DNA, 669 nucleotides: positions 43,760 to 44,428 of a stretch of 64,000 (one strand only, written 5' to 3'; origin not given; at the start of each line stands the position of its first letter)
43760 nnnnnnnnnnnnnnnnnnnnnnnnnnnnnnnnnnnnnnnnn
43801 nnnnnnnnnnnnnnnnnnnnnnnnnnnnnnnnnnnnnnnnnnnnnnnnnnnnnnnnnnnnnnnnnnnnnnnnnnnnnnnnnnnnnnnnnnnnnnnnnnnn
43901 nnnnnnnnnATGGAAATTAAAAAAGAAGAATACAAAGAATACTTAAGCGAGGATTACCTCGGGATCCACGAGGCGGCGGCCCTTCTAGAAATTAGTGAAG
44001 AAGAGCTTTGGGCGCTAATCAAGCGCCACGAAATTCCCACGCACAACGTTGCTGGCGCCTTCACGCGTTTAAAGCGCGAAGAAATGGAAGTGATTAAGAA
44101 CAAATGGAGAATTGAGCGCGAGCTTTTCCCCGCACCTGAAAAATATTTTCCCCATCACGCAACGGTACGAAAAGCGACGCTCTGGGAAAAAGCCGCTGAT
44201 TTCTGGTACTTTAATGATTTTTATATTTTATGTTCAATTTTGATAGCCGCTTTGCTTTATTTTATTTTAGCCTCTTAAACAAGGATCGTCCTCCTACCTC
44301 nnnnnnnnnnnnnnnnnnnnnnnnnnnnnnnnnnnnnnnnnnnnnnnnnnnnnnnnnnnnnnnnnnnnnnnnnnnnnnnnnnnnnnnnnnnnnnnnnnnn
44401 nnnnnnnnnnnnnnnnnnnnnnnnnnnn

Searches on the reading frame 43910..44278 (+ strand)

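Call 69: search_protein_families(library=pfam, proteins=[window:43910-44278:+], max_evalue=0.00001)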
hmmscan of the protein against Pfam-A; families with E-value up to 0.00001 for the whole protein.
window:43910-44278:+ (122 aa): 1 family
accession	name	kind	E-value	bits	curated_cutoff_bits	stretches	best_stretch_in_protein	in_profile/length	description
PF12728.13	HTH_17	-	1.1e-06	29.2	27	1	16-60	1-44/51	Helix-turn-helix domain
